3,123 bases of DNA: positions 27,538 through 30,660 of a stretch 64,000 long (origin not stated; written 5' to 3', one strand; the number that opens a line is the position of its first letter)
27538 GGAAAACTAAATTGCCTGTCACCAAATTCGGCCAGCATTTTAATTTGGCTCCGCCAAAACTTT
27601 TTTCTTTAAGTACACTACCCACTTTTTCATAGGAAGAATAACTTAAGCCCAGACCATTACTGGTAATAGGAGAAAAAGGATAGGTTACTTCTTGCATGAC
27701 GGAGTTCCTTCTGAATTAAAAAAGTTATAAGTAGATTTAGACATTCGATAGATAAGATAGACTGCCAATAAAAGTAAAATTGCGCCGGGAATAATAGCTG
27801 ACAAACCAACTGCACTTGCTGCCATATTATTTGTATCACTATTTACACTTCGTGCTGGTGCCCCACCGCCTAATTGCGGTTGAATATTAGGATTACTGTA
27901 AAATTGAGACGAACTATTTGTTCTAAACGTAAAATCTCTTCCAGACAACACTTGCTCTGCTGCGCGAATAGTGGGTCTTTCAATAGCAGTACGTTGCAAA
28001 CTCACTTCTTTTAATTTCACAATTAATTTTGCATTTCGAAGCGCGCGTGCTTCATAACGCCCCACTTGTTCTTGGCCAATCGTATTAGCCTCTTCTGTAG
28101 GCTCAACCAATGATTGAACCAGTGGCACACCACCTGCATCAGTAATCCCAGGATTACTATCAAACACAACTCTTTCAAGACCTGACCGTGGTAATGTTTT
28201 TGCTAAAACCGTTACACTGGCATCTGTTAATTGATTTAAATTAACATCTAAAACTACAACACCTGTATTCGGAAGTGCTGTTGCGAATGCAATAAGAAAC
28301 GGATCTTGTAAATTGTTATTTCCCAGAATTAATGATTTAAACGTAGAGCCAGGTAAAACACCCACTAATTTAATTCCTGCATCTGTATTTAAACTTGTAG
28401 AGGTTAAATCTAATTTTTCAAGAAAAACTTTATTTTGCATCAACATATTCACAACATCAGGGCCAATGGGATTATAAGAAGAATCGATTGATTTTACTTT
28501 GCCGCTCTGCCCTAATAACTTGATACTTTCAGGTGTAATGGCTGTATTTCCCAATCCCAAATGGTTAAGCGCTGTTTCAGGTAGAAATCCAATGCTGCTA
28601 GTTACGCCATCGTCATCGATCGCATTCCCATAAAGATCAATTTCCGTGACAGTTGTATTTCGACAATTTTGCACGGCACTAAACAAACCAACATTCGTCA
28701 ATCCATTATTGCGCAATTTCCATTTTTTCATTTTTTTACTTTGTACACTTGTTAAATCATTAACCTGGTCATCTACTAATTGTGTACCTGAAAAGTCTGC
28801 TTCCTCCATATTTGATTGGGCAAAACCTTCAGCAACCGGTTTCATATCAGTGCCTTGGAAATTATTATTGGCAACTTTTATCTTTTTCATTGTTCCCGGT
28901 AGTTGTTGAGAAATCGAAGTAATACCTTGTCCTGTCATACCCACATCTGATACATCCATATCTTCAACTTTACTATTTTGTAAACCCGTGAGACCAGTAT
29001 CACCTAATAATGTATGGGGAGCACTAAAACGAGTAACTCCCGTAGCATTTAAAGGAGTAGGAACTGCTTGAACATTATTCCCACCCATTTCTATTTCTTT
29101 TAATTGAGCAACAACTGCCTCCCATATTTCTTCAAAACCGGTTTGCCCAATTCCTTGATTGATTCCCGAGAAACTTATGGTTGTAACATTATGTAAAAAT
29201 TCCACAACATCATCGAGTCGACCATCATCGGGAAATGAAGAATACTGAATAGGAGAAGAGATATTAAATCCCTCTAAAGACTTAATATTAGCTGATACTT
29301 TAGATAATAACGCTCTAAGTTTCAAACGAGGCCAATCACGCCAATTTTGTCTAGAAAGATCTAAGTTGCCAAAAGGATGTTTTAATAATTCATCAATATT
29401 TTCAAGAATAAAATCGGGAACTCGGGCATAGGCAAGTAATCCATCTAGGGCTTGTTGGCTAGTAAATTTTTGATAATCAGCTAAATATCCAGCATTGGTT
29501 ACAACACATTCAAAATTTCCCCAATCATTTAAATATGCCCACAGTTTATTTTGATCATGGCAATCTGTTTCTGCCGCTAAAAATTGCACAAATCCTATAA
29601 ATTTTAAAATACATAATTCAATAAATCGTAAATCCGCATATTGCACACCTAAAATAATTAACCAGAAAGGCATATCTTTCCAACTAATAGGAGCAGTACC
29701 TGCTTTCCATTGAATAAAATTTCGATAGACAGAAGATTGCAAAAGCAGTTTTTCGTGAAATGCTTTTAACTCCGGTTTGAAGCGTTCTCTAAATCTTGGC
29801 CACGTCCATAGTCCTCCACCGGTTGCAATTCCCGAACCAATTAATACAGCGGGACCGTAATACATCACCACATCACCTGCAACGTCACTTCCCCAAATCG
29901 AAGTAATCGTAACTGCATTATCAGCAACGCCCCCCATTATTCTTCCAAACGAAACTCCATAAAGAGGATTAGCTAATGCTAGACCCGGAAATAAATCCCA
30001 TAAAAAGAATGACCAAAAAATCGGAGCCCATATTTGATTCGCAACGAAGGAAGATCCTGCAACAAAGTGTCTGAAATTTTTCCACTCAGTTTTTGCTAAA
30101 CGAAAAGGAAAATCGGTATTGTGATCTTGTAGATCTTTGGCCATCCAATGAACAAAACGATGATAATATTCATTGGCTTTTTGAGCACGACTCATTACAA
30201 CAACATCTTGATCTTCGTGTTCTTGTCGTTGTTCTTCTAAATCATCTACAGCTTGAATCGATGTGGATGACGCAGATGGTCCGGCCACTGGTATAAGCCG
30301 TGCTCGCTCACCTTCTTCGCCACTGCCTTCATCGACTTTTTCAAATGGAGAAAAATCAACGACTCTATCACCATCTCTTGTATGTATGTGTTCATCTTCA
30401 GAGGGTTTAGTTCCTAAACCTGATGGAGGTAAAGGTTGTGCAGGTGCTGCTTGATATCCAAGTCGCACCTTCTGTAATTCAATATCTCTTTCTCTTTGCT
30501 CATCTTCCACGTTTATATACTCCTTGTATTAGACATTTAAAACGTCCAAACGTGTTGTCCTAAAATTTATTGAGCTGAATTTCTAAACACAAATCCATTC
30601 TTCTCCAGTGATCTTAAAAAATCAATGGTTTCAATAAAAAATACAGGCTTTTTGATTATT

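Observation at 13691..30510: A four-part RHS module: RI-LRR membrane protein, 4301-aa RHS protein with a LysM domain, an ATGA-coupled small ORF, and a downstream orphan duplicate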

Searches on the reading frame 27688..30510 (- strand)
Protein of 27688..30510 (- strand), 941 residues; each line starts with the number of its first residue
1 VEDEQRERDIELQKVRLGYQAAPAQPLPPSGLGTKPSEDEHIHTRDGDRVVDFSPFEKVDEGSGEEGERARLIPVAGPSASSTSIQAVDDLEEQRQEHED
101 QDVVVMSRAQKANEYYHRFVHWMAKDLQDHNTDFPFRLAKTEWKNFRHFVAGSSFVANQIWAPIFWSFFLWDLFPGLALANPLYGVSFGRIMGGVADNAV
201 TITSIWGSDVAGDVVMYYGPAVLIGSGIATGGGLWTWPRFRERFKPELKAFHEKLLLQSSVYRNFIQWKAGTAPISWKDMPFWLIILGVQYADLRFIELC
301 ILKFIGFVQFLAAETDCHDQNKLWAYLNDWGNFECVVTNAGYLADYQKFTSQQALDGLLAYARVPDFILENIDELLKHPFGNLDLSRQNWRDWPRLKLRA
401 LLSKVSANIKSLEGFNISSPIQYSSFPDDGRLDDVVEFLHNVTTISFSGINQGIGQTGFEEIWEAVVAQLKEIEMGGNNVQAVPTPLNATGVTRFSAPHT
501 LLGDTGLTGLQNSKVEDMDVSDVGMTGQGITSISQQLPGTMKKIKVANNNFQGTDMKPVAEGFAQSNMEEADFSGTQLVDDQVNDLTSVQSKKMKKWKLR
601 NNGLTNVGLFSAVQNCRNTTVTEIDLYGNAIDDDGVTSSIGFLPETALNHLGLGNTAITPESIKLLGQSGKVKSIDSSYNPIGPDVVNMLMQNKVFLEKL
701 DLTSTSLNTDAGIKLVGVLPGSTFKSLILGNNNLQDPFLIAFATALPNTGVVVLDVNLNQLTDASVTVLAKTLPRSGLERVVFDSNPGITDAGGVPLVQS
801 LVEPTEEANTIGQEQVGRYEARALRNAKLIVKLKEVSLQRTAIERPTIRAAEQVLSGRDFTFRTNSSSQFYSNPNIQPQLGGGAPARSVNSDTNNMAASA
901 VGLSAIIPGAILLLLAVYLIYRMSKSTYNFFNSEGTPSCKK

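Call 3: search_protein_families(library=pfam, proteins=[window:27688-30510:-], max_evalue=0.01)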
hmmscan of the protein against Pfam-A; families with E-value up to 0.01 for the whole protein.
window:27688-30510:- (941 aa): 2 families
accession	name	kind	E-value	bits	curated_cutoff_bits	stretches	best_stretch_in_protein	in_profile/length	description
PF13516.12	LRR_6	-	4.2e-09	36.2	23.4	0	618-637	2-21/24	Leucine Rich repeat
PF12799.13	LRR_4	-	0.0023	18.5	27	0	725-764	4-39/44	Leucine Rich repeats (2 copies)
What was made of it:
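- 27685..30510 (-): LRR membrane partner (941 aa). It has a disordered acidic N-terminus (aa 1-108), three hydrophobic helices (about 150-178, 214-236, 281-311), a basic loop (238-269), a Cys-containing beta-hairpin (C317, C335), an RI-type LRR horseshoe (about 380-865) and a C-terminal TM helix (about 896-922) with a basic tail. Pfam LRR_6 in call 3.
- On Ribonuclease-inhibitor-type LRR: Pfam LRR_6 at 4e-9 (call 3).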

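Call 11: search_protein_families(library=ncbifam, proteins=[window:27688-30510:-], max_evalue=1)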
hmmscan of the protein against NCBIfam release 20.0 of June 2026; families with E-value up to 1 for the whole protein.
window:27688-30510:- (941 aa): 1 family
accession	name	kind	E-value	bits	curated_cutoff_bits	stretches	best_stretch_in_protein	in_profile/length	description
NF053790.1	LplA_LipA_fuse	exception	0.066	11.7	800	1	500-629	150-274/606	bifunctional lipoate--protein ligase/lipoyl synthase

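Call 27: find_homologous_proteins(query=window:27688-30510:-)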
Query window:27688-30510:- (941 aa): 3 proteins with E <= 0.001 among 8000 candidates.
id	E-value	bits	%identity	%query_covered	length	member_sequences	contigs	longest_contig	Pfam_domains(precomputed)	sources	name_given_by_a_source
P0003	0.0e+0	2152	100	100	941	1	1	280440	PF13516.13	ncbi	-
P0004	0.0e+0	1283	63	100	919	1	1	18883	PF13516.13,PF12799.14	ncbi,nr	ncbi:MAG: hypothetical protein SFW07_03805 [Gammaproteobacteria bacterium]|nr:hypothetical protein [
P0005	0.0e+0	1068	55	99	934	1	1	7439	PF13516.13,PF12799.14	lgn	-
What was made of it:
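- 27685..30510 (-): A 100% match to the annotated protein P0003 in call 27.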

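Call 28: find_encoding_contigs(protein=P0003, flank=3000, max_places=2)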
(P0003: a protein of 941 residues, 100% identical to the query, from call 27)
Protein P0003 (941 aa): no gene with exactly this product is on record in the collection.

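Call 29: find_encoding_contigs(protein=P0004, flank=10000)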
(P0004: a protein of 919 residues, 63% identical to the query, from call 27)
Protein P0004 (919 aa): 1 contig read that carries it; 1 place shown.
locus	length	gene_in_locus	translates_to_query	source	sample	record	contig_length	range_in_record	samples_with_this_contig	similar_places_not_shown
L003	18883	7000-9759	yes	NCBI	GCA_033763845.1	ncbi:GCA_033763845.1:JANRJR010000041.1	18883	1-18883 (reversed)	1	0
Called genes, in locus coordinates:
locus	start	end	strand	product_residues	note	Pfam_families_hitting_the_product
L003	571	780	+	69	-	-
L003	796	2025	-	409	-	-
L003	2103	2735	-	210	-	PF14518:Haem_oxygenas_2 (weak)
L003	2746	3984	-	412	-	PF17885:Smoa_sbd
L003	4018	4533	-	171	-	PF13463:HTH_27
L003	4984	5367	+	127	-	PF00072:Response_reg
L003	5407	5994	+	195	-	-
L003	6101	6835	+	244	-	-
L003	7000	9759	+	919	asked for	PF12799:LRR_4 (faint), PF13516:LRR_6 (faint)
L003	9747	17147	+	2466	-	PF05593:RHS_repeat (faint)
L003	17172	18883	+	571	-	PF05593:RHS_repeat (faint)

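Call 30: find_encoding_contigs(protein=P0005, flank=10000)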
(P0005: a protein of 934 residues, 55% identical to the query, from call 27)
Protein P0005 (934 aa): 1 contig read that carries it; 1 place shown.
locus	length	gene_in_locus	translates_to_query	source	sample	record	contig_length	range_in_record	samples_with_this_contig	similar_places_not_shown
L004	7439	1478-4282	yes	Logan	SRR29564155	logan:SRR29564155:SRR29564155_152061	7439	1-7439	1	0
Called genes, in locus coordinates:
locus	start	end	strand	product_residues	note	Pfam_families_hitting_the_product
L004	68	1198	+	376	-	-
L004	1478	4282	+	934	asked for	PF13516:LRR_6 (faint), PF12799:LRR_4 (faint)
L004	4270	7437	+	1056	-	?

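Call 35: find_related_loci(query=A2, collection=genome_contigs, flank=10000)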
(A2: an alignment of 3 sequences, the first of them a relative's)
Query A2 (941 aa) in genome_contigs; peptide patterns used: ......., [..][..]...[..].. (x = any residue, [..] = any of these).
79 stretches matched a pattern; 2 encode a relative of the query (tblastn E <= 1e-3); 2 distinct loci.
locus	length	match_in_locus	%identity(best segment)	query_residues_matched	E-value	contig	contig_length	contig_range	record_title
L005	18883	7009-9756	63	5-941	0e+0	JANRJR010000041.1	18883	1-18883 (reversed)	MAG: Gammaproteobacteria bacterium isolate bins.196 k141_1556871, whole genome shotgun sequence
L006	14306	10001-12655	30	5-867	2e-104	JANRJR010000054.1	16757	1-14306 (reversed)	MAG: Gammaproteobacteria bacterium isolate bins.196 k141_161915, whole genome shotgun sequence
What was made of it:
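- Tried and rejected: Genome-collection scan: only one MAG found (call 35).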

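Call 56: list_cluster_members(proteins=[P0003, P0004, P0006])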
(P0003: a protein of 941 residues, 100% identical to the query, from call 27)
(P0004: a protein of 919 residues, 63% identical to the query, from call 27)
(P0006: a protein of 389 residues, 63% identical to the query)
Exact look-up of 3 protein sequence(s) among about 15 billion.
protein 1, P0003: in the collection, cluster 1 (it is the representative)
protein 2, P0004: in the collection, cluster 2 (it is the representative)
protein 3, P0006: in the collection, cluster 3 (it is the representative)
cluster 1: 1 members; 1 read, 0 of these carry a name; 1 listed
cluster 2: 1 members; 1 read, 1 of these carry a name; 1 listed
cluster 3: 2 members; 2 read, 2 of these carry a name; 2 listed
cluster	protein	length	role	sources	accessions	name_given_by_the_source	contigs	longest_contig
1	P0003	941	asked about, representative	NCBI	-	-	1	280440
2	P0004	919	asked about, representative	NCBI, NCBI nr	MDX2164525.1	MAG: hypothetical protein SFW07_03805 [Gammaproteobacteria bacterium] | hypothetical protein [Gammaproteobacteria bacterium]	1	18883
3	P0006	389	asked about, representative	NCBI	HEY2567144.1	MAG TPA: hypothetical protein VGH95_05520, partial [Candidatus Aquirickettsiella sp.]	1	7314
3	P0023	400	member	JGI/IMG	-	hypothetical protein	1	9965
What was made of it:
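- Tried and rejected: P0003 carries no name or retrievable contig (calls 28, 56).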

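Call 86: search_protein_families(library=pfam, alignment_id=A6, max_evalue=0.001)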
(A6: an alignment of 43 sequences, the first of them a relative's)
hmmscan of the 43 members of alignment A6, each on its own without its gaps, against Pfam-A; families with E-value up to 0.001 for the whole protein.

A. member 1, P0003 (941 aa): 1 family
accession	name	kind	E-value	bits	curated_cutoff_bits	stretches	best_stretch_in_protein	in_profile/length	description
PF13516.12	LRR_6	-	4.2e-09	36.2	23.4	0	618-637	2-21/24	Leucine Rich repeat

B. families by the number of members that match (of 43 scanned): 10 families
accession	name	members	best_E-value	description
PF13516.12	LRR_6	38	2.3e-23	Leucine Rich repeat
PF00560.39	LRR_1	26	2.5e-13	Leucine Rich Repeat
PF12799.13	LRR_4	20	2.6e-19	Leucine Rich repeats (2 copies)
PF13855.12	LRR_8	3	5.1e-06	Leucine rich repeat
PF02902.25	Peptidase_C48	1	1.8e-05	Ulp1 protease family, C-terminal catalytic domain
PF23259.1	CHX17_C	1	3.1e-05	Plant cation/H(+) antiporter, C-terminal domain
PF14938.12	SNAP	1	4.5e-05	Soluble NSF attachment protein, SNAP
PF03836.20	RasGAP_C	1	0.00029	RasGAP C-terminus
PF24048.1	LRR_NXF1-5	1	0.00029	NXF1/2/3/5 leucine-rich repeat domain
PF09986.15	DUF2225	1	0.00037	Uncharacterized protein conserved in bacteria (DUF2225)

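Call 113: predict_structure(alignment_id=A6)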
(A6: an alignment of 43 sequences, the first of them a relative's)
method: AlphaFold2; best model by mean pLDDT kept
length: 941 residues; sequences in the alignment: 43
mean_pLDDT: 80.1   pTM: 0.70
mean pLDDT of the five models: 80.1, 79.4, 78.0, 77.5, 77.4
residues with pLDDT >= 90: 485; 70-90: 245; 50-70: 56; < 50: 155
segments of 3 or more residues with pLDDT < 50: 1-9, 18-108, 136-139, 867-904, 933-941
pLDDT, mean of each block of 10 residues (from residue 1): 43 48 38 34 30 33 34 31 32 40 45 78 71 51 76 83 89 73 71 81 82 77 72 82 77 74 83 81 87 87 89 96 94 94 91 94 94 95 94 95 96 95 92 96 96 94 88 94 82 94 85 90 94 86 96 95 93 97 94 95 97 95 97 96 95 97 94 97 96 94 97 96 96 97 96 98 97 96 97 96 90 89 90 95 92 87 61 36 34 36 49 74 67 43 38
secondary structure, 60 per line:
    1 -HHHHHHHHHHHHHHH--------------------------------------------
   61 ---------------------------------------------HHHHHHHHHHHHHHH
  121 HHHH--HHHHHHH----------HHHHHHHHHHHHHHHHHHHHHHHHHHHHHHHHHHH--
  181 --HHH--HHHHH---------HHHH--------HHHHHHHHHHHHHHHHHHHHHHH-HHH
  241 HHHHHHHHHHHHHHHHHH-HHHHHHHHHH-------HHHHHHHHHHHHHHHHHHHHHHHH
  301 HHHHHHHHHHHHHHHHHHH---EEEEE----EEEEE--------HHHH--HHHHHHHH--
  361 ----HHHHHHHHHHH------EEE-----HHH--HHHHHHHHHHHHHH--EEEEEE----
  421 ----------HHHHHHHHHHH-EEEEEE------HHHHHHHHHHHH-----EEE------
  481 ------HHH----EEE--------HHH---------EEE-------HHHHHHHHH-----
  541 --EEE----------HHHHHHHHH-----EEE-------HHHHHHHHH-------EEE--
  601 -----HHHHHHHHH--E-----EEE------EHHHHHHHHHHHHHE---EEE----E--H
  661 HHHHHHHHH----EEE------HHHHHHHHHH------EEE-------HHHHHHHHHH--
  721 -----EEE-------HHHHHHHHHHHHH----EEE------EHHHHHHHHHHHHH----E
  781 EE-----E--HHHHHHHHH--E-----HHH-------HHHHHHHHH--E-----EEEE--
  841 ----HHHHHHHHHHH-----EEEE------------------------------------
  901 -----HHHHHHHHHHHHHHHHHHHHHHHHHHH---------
elements in order (helices of 4 or more, strands of 3 or more residues): H2-16 H106-124 H127-133 H144-178 H188-192 H202-205 H214-236 H238-258 H260-269 H277-319 E323-327 E332-336 H345-348 H351-358 H365-375 E382-384 H395-408 E411-416 H431-441 E443-448 H455-466 E472-474 E494-496 E517-519 H527-535 E543-545 H556-564 E570-572 H580-588 E596-598 H606-614 E623-625 H633-645 E650-652 H660-669 E674-676 H683-692 E699-701 H709-718 E726-728 H736-748 E753-755 H763-775 E780-782 H791-799 H818-826 E835-838 H845-855 E861-864 H906-932
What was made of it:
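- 27685..30510 (-): AF2 model with pLDDT 80 in call 113.
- On CdiA/CdiB two-partner secretion: The partner is modelled as alpha-helical TM segments plus an LRR horseshoe (call 113).
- On Ribonuclease-inhibitor-type LRR: AF2 shows alternating strand and helix units across aa 380-865 (call 113).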

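Call 117: fold_search(model_id=the predicted structure, library=pdb)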
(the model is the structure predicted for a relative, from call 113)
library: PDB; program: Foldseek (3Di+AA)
matches with E <= 10: 837; with E <= 0.001: 227
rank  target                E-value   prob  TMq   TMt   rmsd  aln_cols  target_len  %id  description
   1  9ln6_A                4.2e-14  1.00  0.38  0.38   7.1       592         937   15  Structure of human NLRP14-UHRF1 complex (released 2026-03-18)
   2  4per_A                2.8e-13  1.00  0.35  0.65   5.9       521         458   15  Structure of Gallus gallus ribonuclease inhibitor complexed with Gallus gallus ribonuclease I (released 2014-06-25)
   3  3tsr_E                5.1e-13  1.00  0.26  0.45   8.5       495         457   17  X-ray structure of mouse ribonuclease inhibitor complexed with mouse ribonuclease 1 (released 2012-09-19)
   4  4peq_D                5.8e-13  1.00  0.35  0.67   6.4       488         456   14  Structure of bovine ribonuclease inhibitor complexed with bovine ribonuclease I (released 2014-06-25)
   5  2bex_B                2.1e-12  1.00  0.35  0.65   6.2       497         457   17  Crystal structure of Placental Ribonuclease Inhibitor in complex with Human Eosinophil Derived Neurotoxin at 2A resolu (released 2005-03-17)
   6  4peq_B                3.1e-12  1.00  0.33  0.61   6.6       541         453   15  Structure of bovine ribonuclease inhibitor complexed with bovine ribonuclease I (released 2014-06-25)
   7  1a4y_A                3.2e-12  1.00  0.32  0.59   7.8       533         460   14  RIBONUCLEASE INHIBITOR-ANGIOGENIN COMPLEX (released 1998-10-14)
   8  2bex_A                5.5e-12  1.00  0.35  0.66   5.5       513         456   18  Crystal structure of Placental Ribonuclease Inhibitor in complex with Human Eosinophil Derived Neurotoxin at 2A resolu (released 2005-03-17)
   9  12dl_DA               2.7e-11  1.00  0.36  0.35  18.4       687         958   14  Native structure of the cytoplasmic lattice (CPL) asymmetric unit from mouse MII eggs (released 2026-04-08)
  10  1dfj_I                3.2e-11  1.00  0.34  0.61   7.2       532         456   16  RIBONUCLEASE INHIBITOR COMPLEXED WITH RIBONUCLEASE A (released 1997-01-11)
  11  9xrl_0                4.0e-11  1.00  0.37  0.37   7.6       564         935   16  Structure of mouse cytoplasmic lattice (CPL) repeating unit (released 2026-03-18)
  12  4r5d                  4.2e-11  1.00  0.24  0.44  10.3       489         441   18  Crystal structure of computational designed leucine rich repeats DLRR_G3 in space group F222 (released 2015-01-07)
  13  8x7v_A                6.9e-11  1.00  0.34  0.33   9.2       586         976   15  Structure of human SCMC ternary complex (released 2024-10-09)
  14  9wsq_A                7.2e-11  1.00  0.31  0.37   9.9       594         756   12  Structure of dimeric mouse NLRP14-KDM2A-SKP1 complex (released 2026-03-18)
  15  9l4l_D                7.2e-11  1.00  0.34  0.33  17.5       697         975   13  Structure of human SCMCcore complex contain NLRP2 (released 2025-10-01)
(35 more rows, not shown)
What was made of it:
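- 27685..30510 (-): Foldseek to ribonuclease inhibitor and NLRP LRRs in call 117.
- On Ribonuclease-inhibitor-type LRR: Foldseek matches RI structures at E about 1e-13 with TM-score up to 0.67, normalised to the target (call 117).
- Checked: The RI-type LRR is confirmed by an AlphaFold2 model and Foldseek (ribonuclease inhibitor, E about 1e-13; calls 113, 117).
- The LRR resembles eukaryotic cytosolic RI/NLRP LRRs (call 117). RI-type LRRs are high-affinity enzyme inhibitors (call 117).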

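Call 121: search_dna_similar(query=window:27688-30510:-, collection=plasmids, mode=protein, max_rows=10)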
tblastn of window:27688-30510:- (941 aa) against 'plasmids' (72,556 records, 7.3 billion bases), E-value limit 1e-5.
Records with a match: 3; places in all: 3; records where one place covers at least 80% of the query: 0.
Best place of each record, by identity: <60% 3.
By first word of the organism name: Rickettsia 3.
By predicted mobility (MOB-suite, as given by PLSDB): mobilizable 3.
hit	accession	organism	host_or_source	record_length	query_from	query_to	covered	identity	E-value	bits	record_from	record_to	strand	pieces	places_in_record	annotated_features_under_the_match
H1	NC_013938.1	Rickettsia amblyommatis str. AaR/SC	-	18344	511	803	31%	21.0%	7e-7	61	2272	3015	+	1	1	guanosine polyphosphate pyrophosphohydrolase/synthetase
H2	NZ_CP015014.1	Rickettsia amblyommatis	Amblyomma neumanni,Cell culture isolate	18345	511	803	31%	21.0%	7e-7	61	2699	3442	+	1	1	guanosine polyphosphate pyrophosphohydrolase/synthetase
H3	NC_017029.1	Rickettsia amblyommatis str. GAT-30V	-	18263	511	803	31%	21.0%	8e-7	61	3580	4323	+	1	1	guanosine polyphosphate pyrophosphohydrolase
